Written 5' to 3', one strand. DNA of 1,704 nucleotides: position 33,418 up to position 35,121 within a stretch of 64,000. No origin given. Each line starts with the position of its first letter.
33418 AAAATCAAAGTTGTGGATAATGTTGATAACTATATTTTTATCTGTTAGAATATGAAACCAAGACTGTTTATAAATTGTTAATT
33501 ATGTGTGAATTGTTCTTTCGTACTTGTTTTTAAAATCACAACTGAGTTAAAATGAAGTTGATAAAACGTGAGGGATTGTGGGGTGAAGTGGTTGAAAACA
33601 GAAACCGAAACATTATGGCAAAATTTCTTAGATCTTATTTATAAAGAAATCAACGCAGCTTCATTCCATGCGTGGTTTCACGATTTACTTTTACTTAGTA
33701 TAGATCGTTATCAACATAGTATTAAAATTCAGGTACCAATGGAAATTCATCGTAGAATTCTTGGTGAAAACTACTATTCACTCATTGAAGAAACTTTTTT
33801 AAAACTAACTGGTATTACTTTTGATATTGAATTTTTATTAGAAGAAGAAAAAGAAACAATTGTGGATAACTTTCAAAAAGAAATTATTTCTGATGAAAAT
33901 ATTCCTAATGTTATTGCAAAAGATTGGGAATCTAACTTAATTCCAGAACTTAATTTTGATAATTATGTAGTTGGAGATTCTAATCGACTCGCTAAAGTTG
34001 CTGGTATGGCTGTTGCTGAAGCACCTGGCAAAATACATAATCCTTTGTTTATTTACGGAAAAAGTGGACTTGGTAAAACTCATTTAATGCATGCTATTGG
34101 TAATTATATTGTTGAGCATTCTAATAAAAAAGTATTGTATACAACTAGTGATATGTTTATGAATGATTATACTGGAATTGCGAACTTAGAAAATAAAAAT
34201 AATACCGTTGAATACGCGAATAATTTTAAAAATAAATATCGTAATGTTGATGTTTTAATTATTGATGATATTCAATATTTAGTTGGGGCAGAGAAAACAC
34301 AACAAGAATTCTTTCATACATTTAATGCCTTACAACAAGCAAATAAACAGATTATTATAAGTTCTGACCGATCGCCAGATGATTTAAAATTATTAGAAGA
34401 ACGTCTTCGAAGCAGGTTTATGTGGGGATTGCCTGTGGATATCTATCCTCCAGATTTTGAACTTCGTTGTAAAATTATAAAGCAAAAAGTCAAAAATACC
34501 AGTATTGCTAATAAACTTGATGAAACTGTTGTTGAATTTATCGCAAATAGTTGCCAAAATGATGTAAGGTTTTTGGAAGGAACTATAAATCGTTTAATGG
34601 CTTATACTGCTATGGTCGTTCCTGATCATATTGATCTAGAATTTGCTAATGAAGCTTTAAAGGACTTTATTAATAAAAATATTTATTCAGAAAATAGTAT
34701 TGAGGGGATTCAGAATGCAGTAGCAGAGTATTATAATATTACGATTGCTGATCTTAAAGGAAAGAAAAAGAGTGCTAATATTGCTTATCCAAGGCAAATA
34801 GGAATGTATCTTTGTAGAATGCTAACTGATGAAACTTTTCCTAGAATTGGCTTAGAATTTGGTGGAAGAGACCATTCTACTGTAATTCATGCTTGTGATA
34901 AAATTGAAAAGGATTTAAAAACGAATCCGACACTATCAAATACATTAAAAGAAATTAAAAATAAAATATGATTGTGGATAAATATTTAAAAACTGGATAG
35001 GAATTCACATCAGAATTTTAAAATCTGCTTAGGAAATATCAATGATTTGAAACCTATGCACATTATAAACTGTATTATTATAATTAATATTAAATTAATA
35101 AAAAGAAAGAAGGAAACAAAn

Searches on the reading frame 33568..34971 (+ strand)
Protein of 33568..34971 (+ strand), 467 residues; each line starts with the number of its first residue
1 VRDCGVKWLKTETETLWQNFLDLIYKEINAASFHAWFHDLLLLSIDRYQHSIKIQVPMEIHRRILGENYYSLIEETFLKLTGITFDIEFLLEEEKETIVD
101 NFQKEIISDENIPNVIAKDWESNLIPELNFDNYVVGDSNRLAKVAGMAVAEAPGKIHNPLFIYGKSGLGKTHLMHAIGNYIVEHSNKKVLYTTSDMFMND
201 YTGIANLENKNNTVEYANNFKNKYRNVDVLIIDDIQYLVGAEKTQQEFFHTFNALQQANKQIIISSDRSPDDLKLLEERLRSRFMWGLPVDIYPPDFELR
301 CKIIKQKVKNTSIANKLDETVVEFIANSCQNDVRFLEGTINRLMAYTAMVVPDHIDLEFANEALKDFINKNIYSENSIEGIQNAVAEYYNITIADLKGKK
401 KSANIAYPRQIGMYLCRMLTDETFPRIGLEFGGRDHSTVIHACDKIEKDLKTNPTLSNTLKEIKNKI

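Call 18: find_related_loci(query=window:33568-34971:+, collection=genome_contigs, flank=10000)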
Query window:33568-34971:+ (467 aa) in genome_contigs; peptide patterns used: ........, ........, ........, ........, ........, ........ (x = any residue, [..] = any of these).
433 stretches matched a pattern; 272 encode a relative of the query (tblastn E <= 1e-3); the best 80 are kept; 80 distinct loci.
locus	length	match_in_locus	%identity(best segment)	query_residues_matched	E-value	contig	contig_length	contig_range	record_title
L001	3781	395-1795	94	1-467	0e+0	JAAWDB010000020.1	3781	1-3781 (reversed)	MAG: Bacilli bacterium isolate ABMPRH_27_2 k141_293342, whole genome shotgun sequence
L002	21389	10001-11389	87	3-467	0e+0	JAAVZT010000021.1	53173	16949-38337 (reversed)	MAG: Bacilli bacterium isolate ABMPRH_26_1 k141_812136, whole genome shotgun sequence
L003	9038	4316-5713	86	1-467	0e+0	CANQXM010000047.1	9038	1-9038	MAG: uncultured Bacilli bacterium isolate Lapin-025__bin7 genome assembly, contig: Lapin-025__NODE_5976_length_9038_cov_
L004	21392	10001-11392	87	1-467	0e+0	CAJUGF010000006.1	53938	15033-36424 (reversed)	MAG TPA_asm: uncultured Bacilli bacterium isolate MGBC134914 genome assembly, contig: MGBC134914.6, whole genome shotgun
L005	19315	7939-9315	84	4-467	0e+0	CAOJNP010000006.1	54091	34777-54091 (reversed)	MAG TPA_asm: uncultured Erysipelotrichaceae bacterium isolate SRR17684643_bin.22_metawrap_v1.3_MAG genome assembly, cont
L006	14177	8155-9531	83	4-467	0e+0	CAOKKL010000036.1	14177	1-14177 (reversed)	MAG TPA_asm: uncultured Tenericutes bacterium isolate SRR15604625_bin.56_metawrap_v1.3_MAG genome assembly, contig: NODE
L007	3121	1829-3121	85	3-435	0e+0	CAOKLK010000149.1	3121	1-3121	MAG TPA_asm: uncultured Tenericutes bacterium isolate SRR15604517_bin.4_metawrap_v1.3_MAG genome assembly, contig: NODE.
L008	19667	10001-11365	78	3-466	0e+0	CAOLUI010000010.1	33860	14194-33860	MAG TPA_asm: uncultured Bacilli bacterium isolate MGBC109233 genome assembly, contig: MGBC109233.10, whole genome shotgu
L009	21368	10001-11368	79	3-467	0e+0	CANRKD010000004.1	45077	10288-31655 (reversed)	MAG: uncultured Bacilli bacterium isolate Lapin-022__bin46 genome assembly, contig: Lapin-022__NODE_778_length_45077_cov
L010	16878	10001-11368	78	3-467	0e+0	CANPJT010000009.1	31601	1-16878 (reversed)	MAG TPA_asm: uncultured Tenericutes bacterium isolate SRR15730548_bin.3_metawrap_v1.3_MAG genome assembly, contig: NODE.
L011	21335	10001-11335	78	16-467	0e+0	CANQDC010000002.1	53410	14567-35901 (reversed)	MAG: uncultured Bacilli bacterium isolate Lapin-005__bin63 genome assembly, contig: Lapin-005__NODE_743_length_53410_cov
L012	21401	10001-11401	95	1-467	0e+0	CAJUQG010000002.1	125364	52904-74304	MAG TPA_asm: uncultured Bacilli bacterium isolate MGBC163973 genome assembly, contig: MGBC163973.2, whole genome shotgun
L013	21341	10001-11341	76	14-467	0e+0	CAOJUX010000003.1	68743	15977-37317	MAG TPA_asm: uncultured Erysipelotrichaceae bacterium isolate SRR17684644_bin.2_metawrap_v1.3_MAG genome assembly, conti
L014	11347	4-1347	76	13-467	0e+0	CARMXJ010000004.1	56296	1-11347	MAG TPA_asm: uncultured Bacilli bacterium isolate MGBC128534 genome assembly, contig: MGBC128534.4, whole genome shotgun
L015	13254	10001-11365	74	8-467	0e+0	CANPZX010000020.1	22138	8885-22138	MAG: uncultured Bacilli bacterium isolate Lapin-002__bin30 genome assembly, contig: Lapin-002__NODE_3063_length_22138_co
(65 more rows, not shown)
